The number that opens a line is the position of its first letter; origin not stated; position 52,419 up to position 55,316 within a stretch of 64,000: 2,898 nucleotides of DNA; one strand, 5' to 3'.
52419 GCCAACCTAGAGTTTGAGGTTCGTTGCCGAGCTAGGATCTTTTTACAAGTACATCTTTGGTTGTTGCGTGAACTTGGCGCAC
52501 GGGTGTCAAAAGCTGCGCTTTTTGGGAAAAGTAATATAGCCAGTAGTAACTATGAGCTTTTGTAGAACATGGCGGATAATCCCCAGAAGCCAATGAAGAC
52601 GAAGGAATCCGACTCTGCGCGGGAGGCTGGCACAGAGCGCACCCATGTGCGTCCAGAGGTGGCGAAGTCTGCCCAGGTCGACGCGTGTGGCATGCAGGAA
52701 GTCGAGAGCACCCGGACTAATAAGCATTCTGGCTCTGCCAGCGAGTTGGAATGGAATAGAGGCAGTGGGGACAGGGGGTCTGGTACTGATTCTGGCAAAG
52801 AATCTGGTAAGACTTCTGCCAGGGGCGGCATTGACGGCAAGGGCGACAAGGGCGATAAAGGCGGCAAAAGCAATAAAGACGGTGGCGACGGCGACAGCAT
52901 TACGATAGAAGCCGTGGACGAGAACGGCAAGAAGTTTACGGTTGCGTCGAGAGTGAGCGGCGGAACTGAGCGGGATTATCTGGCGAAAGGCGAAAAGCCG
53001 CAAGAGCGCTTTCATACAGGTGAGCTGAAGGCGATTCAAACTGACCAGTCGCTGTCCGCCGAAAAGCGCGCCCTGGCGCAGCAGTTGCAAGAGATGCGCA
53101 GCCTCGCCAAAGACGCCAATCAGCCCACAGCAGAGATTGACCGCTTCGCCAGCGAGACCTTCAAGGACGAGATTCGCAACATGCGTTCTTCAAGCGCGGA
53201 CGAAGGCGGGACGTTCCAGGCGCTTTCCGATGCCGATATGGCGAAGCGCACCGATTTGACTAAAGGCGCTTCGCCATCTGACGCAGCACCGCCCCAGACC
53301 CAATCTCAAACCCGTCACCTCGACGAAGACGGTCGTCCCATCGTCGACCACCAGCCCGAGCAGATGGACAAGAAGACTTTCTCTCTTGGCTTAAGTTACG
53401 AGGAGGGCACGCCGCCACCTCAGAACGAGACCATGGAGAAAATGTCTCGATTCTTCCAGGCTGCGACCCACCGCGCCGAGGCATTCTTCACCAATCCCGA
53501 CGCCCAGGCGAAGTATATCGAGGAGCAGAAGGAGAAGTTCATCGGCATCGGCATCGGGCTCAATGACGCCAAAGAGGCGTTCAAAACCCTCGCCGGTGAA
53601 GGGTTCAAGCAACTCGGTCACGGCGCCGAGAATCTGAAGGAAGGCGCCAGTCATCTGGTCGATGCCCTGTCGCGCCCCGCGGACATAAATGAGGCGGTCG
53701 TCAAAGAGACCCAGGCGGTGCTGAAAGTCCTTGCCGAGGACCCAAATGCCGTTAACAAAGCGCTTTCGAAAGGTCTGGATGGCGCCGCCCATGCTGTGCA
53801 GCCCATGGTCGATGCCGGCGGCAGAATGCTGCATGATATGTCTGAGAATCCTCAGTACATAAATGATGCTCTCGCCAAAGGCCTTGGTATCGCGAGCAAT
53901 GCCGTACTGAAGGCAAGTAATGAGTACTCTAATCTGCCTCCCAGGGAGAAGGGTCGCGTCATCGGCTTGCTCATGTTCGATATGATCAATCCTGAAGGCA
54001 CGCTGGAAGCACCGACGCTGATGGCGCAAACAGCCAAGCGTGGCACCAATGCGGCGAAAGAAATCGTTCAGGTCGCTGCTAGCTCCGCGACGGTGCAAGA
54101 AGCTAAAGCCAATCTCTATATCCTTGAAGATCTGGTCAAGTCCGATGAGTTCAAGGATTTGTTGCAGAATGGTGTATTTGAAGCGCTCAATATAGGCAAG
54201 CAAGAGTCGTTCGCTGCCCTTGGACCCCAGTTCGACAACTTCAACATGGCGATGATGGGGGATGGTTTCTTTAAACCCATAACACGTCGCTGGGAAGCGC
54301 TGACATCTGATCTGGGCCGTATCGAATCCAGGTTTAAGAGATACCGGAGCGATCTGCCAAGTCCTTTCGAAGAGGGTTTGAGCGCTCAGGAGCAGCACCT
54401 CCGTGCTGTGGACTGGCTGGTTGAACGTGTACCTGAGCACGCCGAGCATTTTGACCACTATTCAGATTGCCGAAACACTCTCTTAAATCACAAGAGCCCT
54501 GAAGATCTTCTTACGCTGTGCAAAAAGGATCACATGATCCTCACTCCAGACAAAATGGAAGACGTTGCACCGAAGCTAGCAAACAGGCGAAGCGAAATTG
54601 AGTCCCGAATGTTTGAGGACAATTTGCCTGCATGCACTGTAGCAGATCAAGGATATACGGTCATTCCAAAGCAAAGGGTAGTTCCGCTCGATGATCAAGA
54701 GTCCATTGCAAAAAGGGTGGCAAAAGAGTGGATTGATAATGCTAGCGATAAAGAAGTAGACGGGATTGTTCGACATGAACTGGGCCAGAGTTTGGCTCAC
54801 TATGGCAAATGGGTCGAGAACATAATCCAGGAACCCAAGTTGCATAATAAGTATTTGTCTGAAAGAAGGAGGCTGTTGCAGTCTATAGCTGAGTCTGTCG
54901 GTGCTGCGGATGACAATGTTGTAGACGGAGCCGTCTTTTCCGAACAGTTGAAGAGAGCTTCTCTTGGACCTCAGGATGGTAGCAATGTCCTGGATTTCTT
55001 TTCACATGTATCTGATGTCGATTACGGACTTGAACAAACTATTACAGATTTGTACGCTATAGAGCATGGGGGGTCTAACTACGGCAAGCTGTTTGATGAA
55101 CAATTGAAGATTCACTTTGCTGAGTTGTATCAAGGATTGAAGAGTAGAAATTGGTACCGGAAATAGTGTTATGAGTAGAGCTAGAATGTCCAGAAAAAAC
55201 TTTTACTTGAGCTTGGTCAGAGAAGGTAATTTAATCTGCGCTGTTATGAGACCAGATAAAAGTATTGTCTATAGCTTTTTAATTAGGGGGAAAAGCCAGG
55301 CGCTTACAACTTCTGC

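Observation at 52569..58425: Second toxin paralog (865 aa) followed by an array of four paralogous immunity-like genes, interrupted by an antisense gene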

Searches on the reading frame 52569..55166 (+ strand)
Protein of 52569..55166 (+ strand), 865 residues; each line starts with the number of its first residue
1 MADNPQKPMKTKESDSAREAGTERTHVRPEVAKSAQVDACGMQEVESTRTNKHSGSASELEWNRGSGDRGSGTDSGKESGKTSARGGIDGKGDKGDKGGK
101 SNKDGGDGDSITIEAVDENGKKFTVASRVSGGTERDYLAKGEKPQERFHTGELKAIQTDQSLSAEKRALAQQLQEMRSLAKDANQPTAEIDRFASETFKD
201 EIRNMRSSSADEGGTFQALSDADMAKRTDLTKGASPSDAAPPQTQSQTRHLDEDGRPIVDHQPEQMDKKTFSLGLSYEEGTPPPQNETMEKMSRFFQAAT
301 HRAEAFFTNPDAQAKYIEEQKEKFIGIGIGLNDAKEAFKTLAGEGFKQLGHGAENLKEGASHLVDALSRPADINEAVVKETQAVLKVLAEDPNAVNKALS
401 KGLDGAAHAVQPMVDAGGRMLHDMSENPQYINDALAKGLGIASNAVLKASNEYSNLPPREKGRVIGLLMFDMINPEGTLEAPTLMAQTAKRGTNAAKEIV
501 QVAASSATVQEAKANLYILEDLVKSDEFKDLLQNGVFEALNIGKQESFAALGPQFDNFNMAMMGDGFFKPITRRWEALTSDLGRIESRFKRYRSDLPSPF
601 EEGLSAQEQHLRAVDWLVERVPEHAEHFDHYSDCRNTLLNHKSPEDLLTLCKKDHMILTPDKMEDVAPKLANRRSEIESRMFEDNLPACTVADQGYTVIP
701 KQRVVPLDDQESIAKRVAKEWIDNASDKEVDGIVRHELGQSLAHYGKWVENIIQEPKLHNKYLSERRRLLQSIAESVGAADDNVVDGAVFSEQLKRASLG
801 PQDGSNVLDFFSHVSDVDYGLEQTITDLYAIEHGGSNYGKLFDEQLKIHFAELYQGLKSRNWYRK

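Call 4: search_protein_families(library=pfam, proteins=[window:52569-55166:+], max_evalue=0.1)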
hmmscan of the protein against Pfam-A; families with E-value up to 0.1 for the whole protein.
window:52569-55166:+ (865 aa): 0 families

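Call 17: list_cluster_members(proteins=[P0006, window:52569-55166:+, window:56709-57869:-, window:28100-30568:+])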
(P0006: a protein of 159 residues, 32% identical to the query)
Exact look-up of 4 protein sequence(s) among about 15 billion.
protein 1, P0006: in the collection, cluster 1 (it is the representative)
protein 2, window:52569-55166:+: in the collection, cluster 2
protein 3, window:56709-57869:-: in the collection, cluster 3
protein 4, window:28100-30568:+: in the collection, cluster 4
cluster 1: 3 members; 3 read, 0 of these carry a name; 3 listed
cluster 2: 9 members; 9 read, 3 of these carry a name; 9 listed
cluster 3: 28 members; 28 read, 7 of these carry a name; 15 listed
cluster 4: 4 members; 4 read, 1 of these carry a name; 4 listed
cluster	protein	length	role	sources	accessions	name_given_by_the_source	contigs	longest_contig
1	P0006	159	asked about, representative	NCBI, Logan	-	-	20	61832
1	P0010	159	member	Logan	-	-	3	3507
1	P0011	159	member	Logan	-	-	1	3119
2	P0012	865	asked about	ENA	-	-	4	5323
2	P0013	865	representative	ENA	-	-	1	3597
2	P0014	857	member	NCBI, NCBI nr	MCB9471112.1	MAG: hypothetical protein H6677_22755 [Candidatus Obscuribacterales bacterium] | hypothetical protein [Candidatus Obscuribacterales bacterium]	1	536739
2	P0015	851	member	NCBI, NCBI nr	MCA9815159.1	MAG: hypothetical protein KC652_08580 [Cyanobacteria bacterium HKST-UBA01] | hypothetical protein [Cyanobacteria bacterium HKST-UBA01]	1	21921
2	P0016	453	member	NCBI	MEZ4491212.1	MAG: hypothetical protein R3F51_26895 [Cyanobacteriota/Melainabacteria group bacterium]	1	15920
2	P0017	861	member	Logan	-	-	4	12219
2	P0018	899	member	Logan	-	-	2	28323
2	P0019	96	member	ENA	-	-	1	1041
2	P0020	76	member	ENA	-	-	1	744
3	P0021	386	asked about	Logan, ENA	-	-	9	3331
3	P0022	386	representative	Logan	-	-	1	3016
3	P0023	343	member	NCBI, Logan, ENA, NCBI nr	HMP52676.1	MAG TPA: hypothetical protein PKD05_14075 [Candidatus Melainabacteria bacterium] | hypothetical protein [Candidatus Melainabacteria bacterium]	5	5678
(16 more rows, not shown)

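Call 23: search_protein_families(library=padloc, proteins=[window:52569-55166:+], max_evalue=0.1)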
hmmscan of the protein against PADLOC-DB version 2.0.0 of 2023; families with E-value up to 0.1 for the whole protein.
window:52569-55166:+ (865 aa): 0 families

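Call 24: search_protein_families(library=ncbifam, proteins=[window:52569-55166:+], max_evalue=0.1)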
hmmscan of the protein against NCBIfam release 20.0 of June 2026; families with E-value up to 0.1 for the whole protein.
window:52569-55166:+ (865 aa): 0 families

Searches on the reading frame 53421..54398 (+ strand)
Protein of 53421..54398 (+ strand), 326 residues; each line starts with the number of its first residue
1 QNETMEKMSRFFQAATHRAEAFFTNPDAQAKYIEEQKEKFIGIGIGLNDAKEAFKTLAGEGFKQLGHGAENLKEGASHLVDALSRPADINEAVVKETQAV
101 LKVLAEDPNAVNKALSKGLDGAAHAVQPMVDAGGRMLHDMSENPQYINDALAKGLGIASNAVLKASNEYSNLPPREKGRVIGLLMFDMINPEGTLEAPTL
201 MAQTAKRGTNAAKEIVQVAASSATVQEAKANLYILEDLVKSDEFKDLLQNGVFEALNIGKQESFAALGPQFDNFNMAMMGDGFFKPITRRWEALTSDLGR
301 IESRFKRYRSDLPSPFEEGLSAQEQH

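Call 82: find_homologous_proteins(query=A12, max_evalue=0.001)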
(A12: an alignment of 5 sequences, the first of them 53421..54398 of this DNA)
Query A12 (5 sequences) (326 aa, profile of the alignment): 4 proteins with E <= 0.001 among 8000 candidates.
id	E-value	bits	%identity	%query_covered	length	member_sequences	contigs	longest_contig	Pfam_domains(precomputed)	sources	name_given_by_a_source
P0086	7.4e-85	302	29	73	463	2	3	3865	-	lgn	-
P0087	3.1e-40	156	33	59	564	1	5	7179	-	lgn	-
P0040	2.8e-37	147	99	44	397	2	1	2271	-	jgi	-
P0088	7.1e-20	90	97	20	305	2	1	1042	-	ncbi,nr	ncbi:MAG: hypothetical protein KDA57_23240, partial [Planctomycetales bacterium]|nr:hypothetical pro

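Call 84: search_protein_families(library=pfam, proteins=[P0087, P0086], max_evalue=1)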
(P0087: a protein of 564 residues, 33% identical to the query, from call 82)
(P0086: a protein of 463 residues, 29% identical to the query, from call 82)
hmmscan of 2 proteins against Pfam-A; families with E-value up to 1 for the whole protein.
P0087 (564 aa): 4 families
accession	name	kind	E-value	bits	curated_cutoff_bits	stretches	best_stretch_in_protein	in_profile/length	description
PF12385.14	Peptidase_C70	-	0.0051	17.2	19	1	514-551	101-138/141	Papain-like cysteine protease AvrRpt2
PF03412.21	Peptidase_C39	-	0.039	14.2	22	1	513-558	83-126/133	Peptidase C39 family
PF00842.27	Ala_racemase_C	-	0.2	11.7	25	1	340-366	27-53/127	Alanine racemase, C-terminal domain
PF22950.1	DUF7026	-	0.24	11.5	28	1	325-346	6-28/50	Domain of unknown function (DUF7026)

P0086 (463 aa): 1 family
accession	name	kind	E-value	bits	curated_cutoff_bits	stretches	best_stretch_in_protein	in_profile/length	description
PF02789.23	Peptidase_M17_N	-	0.41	11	23.4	1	291-344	51-114/129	Cytosol aminopeptidase family, N-terminal domain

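Call 85: find_encoding_contigs(protein=P0087, flank=6000, max_places=2)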
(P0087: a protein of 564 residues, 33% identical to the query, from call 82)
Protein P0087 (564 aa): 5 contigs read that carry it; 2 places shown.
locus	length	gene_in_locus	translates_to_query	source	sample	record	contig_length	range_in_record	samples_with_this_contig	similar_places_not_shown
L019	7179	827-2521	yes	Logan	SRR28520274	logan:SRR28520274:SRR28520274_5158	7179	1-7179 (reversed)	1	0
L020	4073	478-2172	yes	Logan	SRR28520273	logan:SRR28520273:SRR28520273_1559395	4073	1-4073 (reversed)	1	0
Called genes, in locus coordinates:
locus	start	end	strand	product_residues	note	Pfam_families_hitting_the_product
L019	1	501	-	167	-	?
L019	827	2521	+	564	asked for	-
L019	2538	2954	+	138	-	-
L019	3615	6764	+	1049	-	PF07719:TPR_2 (faint), PF17874:TPR_MalT (weak), PF00515:TPR_1 (faint), PF13176:TPR_7 (faint), PF13428:TPR_14 (faint), PF13432:TPR_16 (faint), PF14559:TPR_19 (faint), PF13424:TPR_12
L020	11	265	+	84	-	-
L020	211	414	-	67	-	-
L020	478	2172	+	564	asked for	-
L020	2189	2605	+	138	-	-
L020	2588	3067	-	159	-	-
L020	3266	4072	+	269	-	?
